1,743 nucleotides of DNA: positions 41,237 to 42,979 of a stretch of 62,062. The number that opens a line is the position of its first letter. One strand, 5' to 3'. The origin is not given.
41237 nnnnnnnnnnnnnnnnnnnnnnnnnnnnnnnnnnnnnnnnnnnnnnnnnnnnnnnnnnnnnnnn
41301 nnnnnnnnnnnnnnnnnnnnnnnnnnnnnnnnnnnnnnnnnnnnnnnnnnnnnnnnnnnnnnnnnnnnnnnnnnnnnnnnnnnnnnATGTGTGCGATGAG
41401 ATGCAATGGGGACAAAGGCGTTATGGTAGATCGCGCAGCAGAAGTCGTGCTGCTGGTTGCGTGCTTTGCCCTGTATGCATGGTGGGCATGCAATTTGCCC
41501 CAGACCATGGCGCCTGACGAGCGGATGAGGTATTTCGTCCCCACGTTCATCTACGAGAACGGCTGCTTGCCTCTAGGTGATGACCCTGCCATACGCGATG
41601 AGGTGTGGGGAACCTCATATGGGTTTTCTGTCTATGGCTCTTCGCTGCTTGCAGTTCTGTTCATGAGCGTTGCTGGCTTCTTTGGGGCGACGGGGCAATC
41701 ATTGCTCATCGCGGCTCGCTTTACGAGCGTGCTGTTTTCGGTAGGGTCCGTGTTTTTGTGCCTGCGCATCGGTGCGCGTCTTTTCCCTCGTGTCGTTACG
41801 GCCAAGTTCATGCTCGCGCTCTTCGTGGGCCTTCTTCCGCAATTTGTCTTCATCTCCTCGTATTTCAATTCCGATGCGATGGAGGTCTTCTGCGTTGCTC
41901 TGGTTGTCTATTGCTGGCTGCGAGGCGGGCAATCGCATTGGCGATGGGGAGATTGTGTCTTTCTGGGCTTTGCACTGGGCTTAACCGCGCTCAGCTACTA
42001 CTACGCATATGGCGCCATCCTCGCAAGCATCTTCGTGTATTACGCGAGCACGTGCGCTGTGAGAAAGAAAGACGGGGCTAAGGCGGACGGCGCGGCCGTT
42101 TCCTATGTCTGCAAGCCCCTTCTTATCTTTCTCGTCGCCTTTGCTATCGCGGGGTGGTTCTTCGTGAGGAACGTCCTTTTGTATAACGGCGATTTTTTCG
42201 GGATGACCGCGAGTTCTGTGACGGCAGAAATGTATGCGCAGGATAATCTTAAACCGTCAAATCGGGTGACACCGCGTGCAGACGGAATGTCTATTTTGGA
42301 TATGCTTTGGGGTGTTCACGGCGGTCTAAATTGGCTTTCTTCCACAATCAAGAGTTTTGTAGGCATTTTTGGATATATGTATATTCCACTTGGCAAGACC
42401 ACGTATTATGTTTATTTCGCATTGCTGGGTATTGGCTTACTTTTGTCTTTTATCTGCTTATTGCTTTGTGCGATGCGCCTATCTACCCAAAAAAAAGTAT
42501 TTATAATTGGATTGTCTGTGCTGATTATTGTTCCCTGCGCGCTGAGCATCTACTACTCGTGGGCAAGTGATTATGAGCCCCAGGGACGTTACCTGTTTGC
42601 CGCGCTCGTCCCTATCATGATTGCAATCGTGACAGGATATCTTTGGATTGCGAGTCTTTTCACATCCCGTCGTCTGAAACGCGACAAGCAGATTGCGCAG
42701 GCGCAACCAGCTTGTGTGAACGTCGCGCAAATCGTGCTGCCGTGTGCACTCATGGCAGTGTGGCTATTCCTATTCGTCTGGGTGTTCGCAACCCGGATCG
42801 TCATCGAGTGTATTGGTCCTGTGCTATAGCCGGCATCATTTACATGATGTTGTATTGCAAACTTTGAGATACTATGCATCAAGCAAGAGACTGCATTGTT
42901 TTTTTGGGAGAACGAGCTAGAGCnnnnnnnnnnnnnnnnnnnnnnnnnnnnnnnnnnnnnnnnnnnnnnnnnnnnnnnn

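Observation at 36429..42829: Arn-like gene set in a Gram-positive: aminotransferase + polyprenyl-P GT2 + SDR + ATP-grasp + paired small 4-TM proteins + ArnT/PMT-like GT-C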

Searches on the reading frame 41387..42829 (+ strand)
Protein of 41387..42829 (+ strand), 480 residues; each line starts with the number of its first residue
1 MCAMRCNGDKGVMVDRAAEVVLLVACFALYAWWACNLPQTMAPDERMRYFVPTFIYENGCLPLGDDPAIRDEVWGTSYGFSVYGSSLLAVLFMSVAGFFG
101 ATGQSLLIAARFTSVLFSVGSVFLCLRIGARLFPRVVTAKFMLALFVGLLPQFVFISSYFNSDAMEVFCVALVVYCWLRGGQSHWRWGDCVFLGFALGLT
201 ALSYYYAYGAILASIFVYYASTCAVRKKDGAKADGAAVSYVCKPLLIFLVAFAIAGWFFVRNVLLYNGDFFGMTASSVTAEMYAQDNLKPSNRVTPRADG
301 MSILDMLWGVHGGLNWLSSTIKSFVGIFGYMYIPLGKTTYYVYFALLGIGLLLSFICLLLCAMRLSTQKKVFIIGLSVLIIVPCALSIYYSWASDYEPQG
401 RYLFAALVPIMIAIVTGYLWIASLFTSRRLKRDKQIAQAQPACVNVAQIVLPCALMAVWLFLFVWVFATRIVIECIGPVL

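Call 4: search_protein_families(library=pfam, proteins=[window:41387-42829:+], max_evalue=0.01)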
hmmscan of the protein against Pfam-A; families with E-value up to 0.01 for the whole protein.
window:41387-42829:+ (480 aa): 0 families

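Call 5: search_protein_families(library=ncbifam, proteins=[window:41387-42829:+], max_evalue=0.01)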
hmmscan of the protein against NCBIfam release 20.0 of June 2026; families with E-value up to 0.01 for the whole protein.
window:41387-42829:+ (480 aa): 0 families

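Call 10: find_homologous_proteins(query=window:41387-42829:+, max_evalue=0.001)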
Query window:41387-42829:+ (480 aa): 150 proteins with E <= 0.001 among 8000 candidates; the best 120 are listed.
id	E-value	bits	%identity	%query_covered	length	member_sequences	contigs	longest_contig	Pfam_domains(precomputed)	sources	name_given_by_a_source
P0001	0.0e+0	1046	100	98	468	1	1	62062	-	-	-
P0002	3.3e-257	872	84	98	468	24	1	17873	-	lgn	-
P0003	8.9e-211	719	67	99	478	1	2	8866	-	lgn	-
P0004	4.5e-129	450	49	94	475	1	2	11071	PF09913.16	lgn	-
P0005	1.8e-121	425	48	95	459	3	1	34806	-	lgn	-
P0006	6.2e-119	416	60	66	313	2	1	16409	-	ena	-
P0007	2.1e-111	392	46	99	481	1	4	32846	-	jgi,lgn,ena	-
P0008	5.3e-108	380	45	89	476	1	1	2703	-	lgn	-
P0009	1.3e-107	379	46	84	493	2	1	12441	-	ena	-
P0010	2.2e-105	372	44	99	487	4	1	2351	-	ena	-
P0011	1.5e-100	356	42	96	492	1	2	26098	-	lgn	-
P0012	4.9e-97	344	38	96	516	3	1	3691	-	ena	-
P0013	2.3e-96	342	42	90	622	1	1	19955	PF13231.13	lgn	-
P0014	3.5e-96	341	41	91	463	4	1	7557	-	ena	-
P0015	2.0e-94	336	39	99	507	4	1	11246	-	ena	-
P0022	3.3e-90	322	40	86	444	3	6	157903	PF13231.13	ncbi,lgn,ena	-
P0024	3.3e-89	318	43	84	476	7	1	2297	PF09913.16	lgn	-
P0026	4.3e-89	318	43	85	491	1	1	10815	PF09913.16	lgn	-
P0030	3.2e-86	308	39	83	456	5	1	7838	PF09913.16,PF13231.13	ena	-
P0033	3.9e-84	302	40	86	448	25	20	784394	PF09913.16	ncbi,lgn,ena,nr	ncbi:MAG: DUF2142 domain-containing protein [Clostridiales bacterium]|nr:DUF2142 domain-containing p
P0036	1.4e-81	293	39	83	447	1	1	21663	PF13231.13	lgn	-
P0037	1.4e-81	293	37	94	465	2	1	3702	PF09913.16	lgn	-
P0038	8.4e-81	291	38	84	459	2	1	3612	PF09913.16,PF13231.13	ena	-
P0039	2.8e-80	289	39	84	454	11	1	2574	PF09913.16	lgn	-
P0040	3.5e-80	289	38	83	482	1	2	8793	PF13231.13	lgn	-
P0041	4.0e-80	288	40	83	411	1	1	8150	PF09913.16,PF13231.13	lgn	-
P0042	6.0e-80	288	37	93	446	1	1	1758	PF09913.16,PF13231.13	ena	-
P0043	7.5e-80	287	38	89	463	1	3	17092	PF09913.16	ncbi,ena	-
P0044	1.3e-79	287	38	84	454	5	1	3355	PF09913.16,PF13231.13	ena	-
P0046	1.5e-79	286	37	93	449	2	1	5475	PF09913.16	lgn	-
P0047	1.5e-78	283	35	88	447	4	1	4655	PF09913.16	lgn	-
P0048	1.6e-78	283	37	88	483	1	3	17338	PF26314.1,PF13231.13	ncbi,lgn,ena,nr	ncbi:MAG: glycosyltransferase family 39 protein [Actinomycetaceae bacterium]|nr:glycosyltransferase 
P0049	3.4e-78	282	35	96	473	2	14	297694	PF09913.16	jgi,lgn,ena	-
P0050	5.8e-78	281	36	83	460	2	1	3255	PF13231.13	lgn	-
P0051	9.1e-78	281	38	83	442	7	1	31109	PF13231.13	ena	-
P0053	1.5e-77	280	39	80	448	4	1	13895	PF09913.16,PF13231.13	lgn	-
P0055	2.0e-77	279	34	90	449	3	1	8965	PF09913.16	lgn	-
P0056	3.1e-77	279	36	83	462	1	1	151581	PF09913.16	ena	-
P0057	4.3e-77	278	37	86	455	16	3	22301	PF13231.13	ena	-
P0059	7.9e-77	277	37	89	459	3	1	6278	PF09913.16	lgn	-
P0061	8.4e-76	274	35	88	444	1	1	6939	PF09913.16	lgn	-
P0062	1.0e-75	274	37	80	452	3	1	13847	PF09913.16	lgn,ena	-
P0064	4.8e-75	272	38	84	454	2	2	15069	PF13231.13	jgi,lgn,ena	-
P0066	5.7e-75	271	38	85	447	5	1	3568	PF09913.16,PF13231.13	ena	-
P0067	7.4e-75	271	34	89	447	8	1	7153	PF09913.16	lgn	-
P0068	4.1e-74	269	37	82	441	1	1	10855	PF09913.16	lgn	-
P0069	4.5e-74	268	37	90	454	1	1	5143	PF13231.13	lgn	-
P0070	6.0e-74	268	36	81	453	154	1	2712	PF13231.13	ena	-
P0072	1.7e-73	266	34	96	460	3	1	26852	PF09913.16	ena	-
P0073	1.8e-73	266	35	86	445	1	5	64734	PF13231.13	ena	-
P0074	2.4e-73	266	35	86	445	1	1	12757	PF13231.13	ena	-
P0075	2.8e-73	266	36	86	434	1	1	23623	PF09913.16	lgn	-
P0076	3.1e-73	266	34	86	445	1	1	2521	PF13231.13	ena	-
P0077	4.3e-73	265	34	86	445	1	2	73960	PF13231.13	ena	-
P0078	6.7e-73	265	36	87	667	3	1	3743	PF13231.13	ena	-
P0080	7.1e-73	264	37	82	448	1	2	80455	PF09913.16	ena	-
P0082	1.1e-72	264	34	86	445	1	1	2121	PF13231.13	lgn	-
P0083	1.4e-72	263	36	86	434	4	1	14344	PF09913.16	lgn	-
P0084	2.9e-72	262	37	80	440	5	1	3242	PF09913.16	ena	-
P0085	3.0e-72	262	32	90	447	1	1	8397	PF09913.16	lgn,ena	-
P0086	1.0e-71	261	37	81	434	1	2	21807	PF09913.16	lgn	-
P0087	2.4e-71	259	40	85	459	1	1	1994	PF13231.13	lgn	-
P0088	4.4e-71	259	36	84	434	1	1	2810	PF09913.16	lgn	-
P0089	6.0e-71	258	36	84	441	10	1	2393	PF09913.16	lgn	-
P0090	7.7e-71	258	36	83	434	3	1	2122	PF09913.16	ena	-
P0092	1.5e-70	257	37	85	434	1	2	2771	PF09913.16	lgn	-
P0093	1.6e-70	257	37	84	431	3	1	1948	PF09913.16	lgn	-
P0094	1.7e-70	257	37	81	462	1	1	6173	PF09913.16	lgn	-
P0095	2.6e-70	256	36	85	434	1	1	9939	PF09913.16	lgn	-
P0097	7.4e-70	254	36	90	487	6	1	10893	PF09913.16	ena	-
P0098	7.6e-70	254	36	84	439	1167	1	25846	PF09913.16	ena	-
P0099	9.2e-70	254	36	85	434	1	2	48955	PF09913.16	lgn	-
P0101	4.3e-69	252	34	87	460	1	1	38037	PF13231.13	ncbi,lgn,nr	ncbi:MAG: glycosyltransferase family 39 protein [Lachnospiraceae bacterium]|nr:glycosyltransferase f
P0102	5.4e-69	252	36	84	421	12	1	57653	PF09913.16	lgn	-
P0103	8.0e-69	251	37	83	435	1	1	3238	PF09913.16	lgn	-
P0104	8.0e-69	251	35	86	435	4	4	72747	PF09913.16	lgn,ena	-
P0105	8.4e-69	251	36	89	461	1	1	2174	PF13231.13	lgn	-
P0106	9.7e-69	251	36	84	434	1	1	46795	PF09913.16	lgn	-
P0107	1.2e-68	250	38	83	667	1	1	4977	PF13231.13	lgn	-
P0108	2.2e-68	250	37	83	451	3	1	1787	PF09913.16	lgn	-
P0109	3.1e-68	249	33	88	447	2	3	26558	PF09913.16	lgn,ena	-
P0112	5.5e-68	248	32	88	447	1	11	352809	PF09913.16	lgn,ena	-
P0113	6.1e-68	248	36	85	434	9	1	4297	PF09913.16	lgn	-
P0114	8.1e-68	248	33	87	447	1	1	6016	PF09913.16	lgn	-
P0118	3.8e-65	239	37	87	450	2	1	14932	PF13231.13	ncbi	-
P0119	7.8e-65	238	35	75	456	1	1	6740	PF09913.16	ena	-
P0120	8.7e-64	234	35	87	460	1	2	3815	PF13231.13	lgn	-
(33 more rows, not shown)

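Call 13: find_encoding_contigs(protein=P0002, flank=10000, max_places=3)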
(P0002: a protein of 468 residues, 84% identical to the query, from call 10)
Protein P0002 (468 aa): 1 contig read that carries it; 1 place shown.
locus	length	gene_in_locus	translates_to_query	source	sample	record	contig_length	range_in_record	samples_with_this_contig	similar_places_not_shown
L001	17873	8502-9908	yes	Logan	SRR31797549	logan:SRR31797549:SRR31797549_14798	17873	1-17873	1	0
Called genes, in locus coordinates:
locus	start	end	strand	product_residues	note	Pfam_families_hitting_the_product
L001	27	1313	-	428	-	-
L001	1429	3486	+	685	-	PF20176:DUF6541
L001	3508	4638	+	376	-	PF01041:DegT_DnrJ_EryC1, PF01212:Beta_elim_lyase (faint), PF00155:Aminotran_1_2, PF01053:Cys_Met_Meta_PP (weak), PF00266:Aminotran_5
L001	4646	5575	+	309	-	PF00535:Glycos_transf_2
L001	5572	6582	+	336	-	PF00106:adh_short (weak), PF01073:3Beta_HSD, PF01370:Epimerase, PF04321:RmlD_sub_bind (weak), PF08659:KR (weak), PF13460:NAD_binding_10, PF16363:GDP_Man_Dehyd, PF07993:NAD_binding_4 (weak)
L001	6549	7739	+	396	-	PF02655:ATP-grasp_3, PF02786:CPSase_L_D2 (weak), PF07478:Dala_Dala_lig_C, PF13535:ATP-grasp_4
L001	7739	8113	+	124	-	PF00892:EamA (weak)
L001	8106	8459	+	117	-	PF00892:EamA (weak), PF06027:SLC35F (weak)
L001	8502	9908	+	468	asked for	-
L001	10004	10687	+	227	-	PF00535:Glycos_transf_2, PF13641:Glyco_tranf_2_3 (weak)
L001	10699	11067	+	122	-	PF10066:DUF2304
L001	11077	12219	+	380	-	PF20706:GT4-conflict (faint), PF13439:Glyco_transf_4, PF13579:Glyco_trans_4_4, PF00534:Glycos_transf_1, PF13692:Glyco_trans_1_4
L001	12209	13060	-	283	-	PF04991:LicD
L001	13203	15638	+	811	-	PF13506:Glyco_transf_21 (faint), PF13641:Glyco_tranf_2_3 (weak), PF00535:Glycos_transf_2, PF10111:Glyco_tranf_2_2, PF13641:Glyco_tranf_2_3, PF13632:Glyco_trans_2_3 (weak)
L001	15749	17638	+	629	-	PF18885:DUF5648, PF03734:YkuD (weak)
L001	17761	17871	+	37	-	PF00483:NTP_transferase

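Call 15: find_related_loci(query=A1, collection=genome_contigs, flank=10000)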
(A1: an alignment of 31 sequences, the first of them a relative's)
Query A1 (468 aa) in genome_contigs; peptide patterns used: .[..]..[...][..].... (x = any residue, [..] = any of these).
427 stretches matched a pattern; 401 encode a relative of the query (tblastn E <= 1e-3); the best 80 are kept; 80 distinct loci.
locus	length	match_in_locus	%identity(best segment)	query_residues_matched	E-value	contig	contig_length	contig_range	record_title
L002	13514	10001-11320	44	9-439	2e-96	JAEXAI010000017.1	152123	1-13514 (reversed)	MAG: Actinomycetes bacterium isolate OH_SFB_26 k127_455620, whole genome shotgun sequence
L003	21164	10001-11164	46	6-405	1e-95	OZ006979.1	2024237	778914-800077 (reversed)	MAG: uncultured Atopobiaceae bacterium isolate 6730_HET_VAC_s86.ctg000137c_hifiasm_circ MAG genome assembly, chromosome:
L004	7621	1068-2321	40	1-425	1e-93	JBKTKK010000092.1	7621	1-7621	MAG: Lachnospiraceae bacterium isolate 19-2_19 NODE_5980_length_7621_cov_4.982157, whole genome shotgun sequence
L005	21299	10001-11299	39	3-465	1e-93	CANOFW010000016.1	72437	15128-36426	MAG TPA_asm: uncultured Lachnospiraceae bacterium isolate SRR19759408_bin.73_metawrap_v1.3_MAG genome assembly, contig:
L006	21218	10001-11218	41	10-419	2e-89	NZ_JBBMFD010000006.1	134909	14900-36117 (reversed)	Solibaculum intestinale strain CLA-JM-H44 CLAJMH44_contig_6_length_134909, whole genome shotgun sequence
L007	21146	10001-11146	39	22-416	4e-89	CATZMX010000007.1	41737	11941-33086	MAG TPA_asm: uncultured Erysipelotrichaceae bacterium isolate ERR9578272_bin.20_MetaWRAP_v1.3_MAG genome assembly, conti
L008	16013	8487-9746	40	10-439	4e-89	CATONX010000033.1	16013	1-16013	MAG TPA_asm: uncultured Eubacteriales bacterium isolate MGG30646_1680015440 genome assembly, contig: SAMEA4643382_606, w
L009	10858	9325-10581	41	21-449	3e-89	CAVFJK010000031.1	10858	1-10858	Ruminococcus bicirculans (ex Wegman et al. 2014) isolate H07615-L1_cleanbin_000065 genome assembly, contig: Spades_H0761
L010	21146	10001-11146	43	8-394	3e-88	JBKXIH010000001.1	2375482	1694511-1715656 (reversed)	MAG: Collinsella sp. isolate C029_36 contig_1_pilon, whole genome shotgun sequence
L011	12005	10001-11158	42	21-406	2e-87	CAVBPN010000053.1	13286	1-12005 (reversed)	bacterium isolate G02643-L1_cleanbin_000021 genome assembly, contig: Spades_G02643-L1_contig_1694, whole genome shotgun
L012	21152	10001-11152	44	8-394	7e-87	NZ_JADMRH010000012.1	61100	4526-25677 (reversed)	Collinsella aerofaciens strain 1001713B170131_170501_H8 NODE_12_length_61100_cov_61.0711, whole genome shotgun sequence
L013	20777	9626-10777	44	8-394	7e-87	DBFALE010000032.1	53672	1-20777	MAG TPA_asm: Collinsella sp. isolate MAG3295 k141_3807, whole genome shotgun sequence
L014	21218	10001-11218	41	10-419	9e-87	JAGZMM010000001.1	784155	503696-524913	MAG: Clostridiales bacterium isolate L3_114_360G1_dasL3_114_360G1_concoct_73 L3_114_360G1_scaffold_2, whole genome shotg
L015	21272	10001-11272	39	21-447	2e-86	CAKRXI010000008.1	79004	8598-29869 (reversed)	MAG: uncultured Blautia sp. isolate REFINED_METABAT215_TOP10_CONTIGS_1500_ASSEMBLY_K77_MERGED__Hadza_MoBio_C-REDO_A_8_15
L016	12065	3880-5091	38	9-425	2e-86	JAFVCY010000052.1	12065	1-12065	MAG: Clostridia bacterium isolate RGIG5057 Roe_deer_Rumen.Co__c799720, whole genome shotgun sequence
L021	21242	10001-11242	39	21-439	1e-83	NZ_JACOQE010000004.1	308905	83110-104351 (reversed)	Blautia intestinalis strain 27-44 A2744_ctg004, whole genome shotgun sequence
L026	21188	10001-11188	40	4-405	3e-83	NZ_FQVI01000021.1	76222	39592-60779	Lactonifactor longoviformis DSM 17459, whole genome shotgun sequence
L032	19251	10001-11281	36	20-454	5e-82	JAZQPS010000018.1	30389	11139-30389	MAG: Methanobrevibacter sp. isolate T1900045239_TH20190009.MAGScoT_cleanbin_000001 SGB_5500_k141_242501, whole genome sh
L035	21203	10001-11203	36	22-420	1e-80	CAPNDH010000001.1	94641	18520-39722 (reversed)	MAG TPA_asm: uncultured Clostridia bacterium isolate MGBC165436 genome assembly, contig: MGBC165436.1, whole genome shot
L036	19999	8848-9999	40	25-416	9e-81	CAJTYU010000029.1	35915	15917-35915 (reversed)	MAG TPA_asm: uncultured Dorea sp. isolate MGBC119866 genome assembly, contig: MGBC119866.29, whole genome shotgun sequen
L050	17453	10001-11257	38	2-422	1e-77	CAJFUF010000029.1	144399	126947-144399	Candidatus Schneewindia gallinarum isolate Coassembly_mag_388 genome assembly, contig: MAGpy_11413_min2k_bin_388_fak87_1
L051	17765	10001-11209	35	8-405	9e-78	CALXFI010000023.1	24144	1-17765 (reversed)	MAG: uncultured Clostridia bacterium isolate BRZ_FR__bin67 genome assembly, contig: BRZ_FR__NODE_2240_length_24144_cov_1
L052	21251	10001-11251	37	3-424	4e-77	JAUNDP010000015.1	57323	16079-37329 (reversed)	MAG: Eubacteriales bacterium isolate S23M_St_10 NODE_163_length_57323_cov_14.231141, whole genome shotgun sequence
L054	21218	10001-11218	34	3-419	7e-77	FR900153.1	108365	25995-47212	Roseburia sp. CAG:303 genomic scaffold, scf298, whole genome shotgun sequence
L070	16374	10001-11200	38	3-405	1e-75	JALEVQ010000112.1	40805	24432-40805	MAG: Robinsoniella sp. isolate SUG377 k141_3036563, whole genome shotgun sequence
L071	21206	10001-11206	36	1-405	2e-75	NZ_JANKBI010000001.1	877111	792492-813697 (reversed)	Murimonas intestini strain DSM 26524 NODE_1_length_877111_cov_8.313215, whole genome shotgun sequence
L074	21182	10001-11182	38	14-405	1e-74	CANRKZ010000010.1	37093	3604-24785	MAG: uncultured Clostridia bacterium isolate Lapin-033__bin53 genome assembly, contig: Lapin-033__NODE_831_length_37093_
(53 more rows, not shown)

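Call 25: search_solved_structures(query=A1, max_evalue=1)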
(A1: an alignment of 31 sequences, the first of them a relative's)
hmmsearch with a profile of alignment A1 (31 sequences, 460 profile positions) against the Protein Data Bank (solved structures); distinct sequences matched with E-value up to 1: 0.

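Call 27: search_protein_families(library=pfam, proteins=[L004:5305-5889:+, L021:6517-7485:+, L021:7464-8765:+, L050:14811-16061:+, L050:16074-17423:+, L010:5825-9910:+, L054:9160-9996:+, L036:15218-17041:+, L035:11342-12211:+, L010:11459-13849:+], max_evalue=0.001)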
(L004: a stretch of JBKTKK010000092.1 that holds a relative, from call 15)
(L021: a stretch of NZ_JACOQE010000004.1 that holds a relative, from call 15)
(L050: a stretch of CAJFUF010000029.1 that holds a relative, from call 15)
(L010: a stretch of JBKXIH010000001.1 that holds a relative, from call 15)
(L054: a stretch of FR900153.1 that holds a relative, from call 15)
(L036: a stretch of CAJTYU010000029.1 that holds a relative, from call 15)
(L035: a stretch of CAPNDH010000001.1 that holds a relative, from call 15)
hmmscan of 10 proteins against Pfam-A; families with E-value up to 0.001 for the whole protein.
L004:5305-5889:+ (194 aa): 1 family
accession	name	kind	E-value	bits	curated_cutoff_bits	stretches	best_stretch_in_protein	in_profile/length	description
PF01944.22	SpoIIM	-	1e-06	29.2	26.9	1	26-186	2-163/163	Stage II sporulation protein M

L021:6517-7485:+ (322 aa): 0 families

L021:7464-8765:+ (433 aa): 4 families
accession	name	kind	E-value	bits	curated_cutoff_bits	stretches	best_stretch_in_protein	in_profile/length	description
PF13535.11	ATP-grasp_4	-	3e-10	40.4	27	1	150-292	2-154/160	ATP-grasp domain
PF02786.22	CPSase_L_D2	-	6.4e-09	36.1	19.8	1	110-306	1-195/211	Carbamoyl-phosphate synthase L chain, ATP binding domain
PF07478.18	Dala_Dala_lig_C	-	2.7e-07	30.8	24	1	119-216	3-99/204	D-ala D-ala ligase C-terminus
PF21360.3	PylC-like_N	-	2.1e-06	28.2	27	1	15-80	7-75/96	PylC-like, N-terminal domain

L050:14811-16061:+ (416 aa): 5 families
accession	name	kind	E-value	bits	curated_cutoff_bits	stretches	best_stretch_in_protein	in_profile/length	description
PF13535.11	ATP-grasp_4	-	1.6e-13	51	27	1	138-280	2-154/160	ATP-grasp domain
PF02786.22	CPSase_L_D2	-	8.1e-05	22.7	19.8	1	107-278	4-180/211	Carbamoyl-phosphate synthase L chain, ATP binding domain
PF02222.28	ATP-grasp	-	0.00021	21.4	27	0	111-277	2-162/179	ATP-grasp domain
PF07478.18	Dala_Dala_lig_C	-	0.00039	20.4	24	0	124-193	22-89/204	D-ala D-ala ligase C-terminus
PF21360.3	PylC-like_N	-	0.00085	19.9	27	0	12-84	10-84/96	PylC-like, N-terminal domain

L050:16074-17423:+ (449 aa): 1 family
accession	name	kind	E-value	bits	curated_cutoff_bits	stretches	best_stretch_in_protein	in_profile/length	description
PF03616.19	Glt_symporter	-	8.2e-19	68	26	1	9-345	6-327/368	Sodium/glutamate symporter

L010:5825-9910:+ (1361 aa): 8 families
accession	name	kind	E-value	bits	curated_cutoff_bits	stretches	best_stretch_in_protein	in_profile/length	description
PF00041.27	fn3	-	2.1e-47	159.7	25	5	577-650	7-79/84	Fibronectin type III domain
PF01520.23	Amidase_3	-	1.2e-34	120.3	27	1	187-388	2-174/174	N-acetylmuramoyl-L-alanine amidase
PF01832.25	Glucosaminidase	-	7.2e-10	40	30.2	1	1237-1309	3-86/123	Mannosyl-glycoprotein endo-beta-N-acetylglucosaminidase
PF09294.16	Interfer-bind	-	5.7e-07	30.2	21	0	1131-1188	41-99/104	Interferon-alpha/beta receptor, fibronectin type III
PF12360.13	Pax7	-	2.9e-06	27.8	27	0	556-579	16-38/44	Paired box protein 7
PF21910.2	GH85_C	-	7.4e-06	26.8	27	0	666-696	9-39/95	GH85 endohexosaminidases, C-terminal domain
PF25059.1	FN3_DSCAM-DSCAML_C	-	2e-05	25.3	39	0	1153-1177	44-68/89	DSCAM/DSCAML C-terminal Fn3-like domain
PF16656.11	Pur_ac_phosph_N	-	0.00038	21.4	30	0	620-648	61-91/93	Purple acid Phosphatase, N-terminal domain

L054:9160-9996:+ (278 aa): 0 families

L036:15218-17041:+ (607 aa): 5 families
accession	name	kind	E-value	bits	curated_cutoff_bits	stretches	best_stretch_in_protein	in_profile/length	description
PF00535.33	Glycos_transf_2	-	2e-46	158.4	23.3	2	81-229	1-155/168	Glycosyl transferase family 2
PF13641.12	Glyco_tranf_2_3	-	9.2e-21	75.3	27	2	78-198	1-124/230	Glycosyltransferase like family 2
PF10111.15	Glyco_tranf_2_2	-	1.1e-14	55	27.3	2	338-537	2-200/276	Glycosyltransferase like family 2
PF13632.12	Glyco_trans_2_3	-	6e-08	33.2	27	0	167-273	5-119/198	Glycosyl transferase family group 2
PF13712.12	Glyco_tranf_2_5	-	3.2e-07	30.7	27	1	367-572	3-207/210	Glycosyltransferase like family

L035:11342-12211:+ (289 aa): 5 families
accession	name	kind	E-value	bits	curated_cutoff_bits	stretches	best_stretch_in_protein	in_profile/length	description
PF04321.23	RmlD_sub_bind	-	2.6e-97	325.8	27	1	1-283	1-283/287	RmlD substrate binding domain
PF01370.27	Epimerase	-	1.7e-21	77.2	20.9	1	3-167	1-190/240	NAD dependent epimerase/dehydratase family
PF16363.11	GDP_Man_Dehyd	-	1.5e-13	51.4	27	1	29-218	55-252/332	GDP-mannose 4,6 dehydratase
PF07993.18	NAD_binding_4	-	2.7e-08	33.7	20.1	1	49-152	88-208/258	Male sterility protein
PF02719.21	Polysacc_synt_2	-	1.5e-06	28.1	20.2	1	16-101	43-130/293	Polysaccharide biosynthesis protein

L010:11459-13849:+ (796 aa): 5 families
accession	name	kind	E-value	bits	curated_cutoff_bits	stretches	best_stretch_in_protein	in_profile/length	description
PF00535.33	Glycos_transf_2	-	2e-40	138.9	23.3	2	276-384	1-109/168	Glycosyl transferase family 2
PF13641.12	Glyco_tranf_2_3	-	3.8e-20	73.3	27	2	275-404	3-135/230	Glycosyltransferase like family 2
PF10111.15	Glyco_tranf_2_2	-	7.4e-10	39.2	27.3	0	530-749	2-214/276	Glycosyltransferase like family 2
PF13712.12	Glyco_tranf_2_5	-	4.5e-07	30.3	27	1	595-762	40-200/210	Glycosyltransferase like family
PF13632.12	Glyco_trans_2_3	-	1.5e-05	25.3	27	0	356-466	1-120/198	Glycosyl transferase family group 2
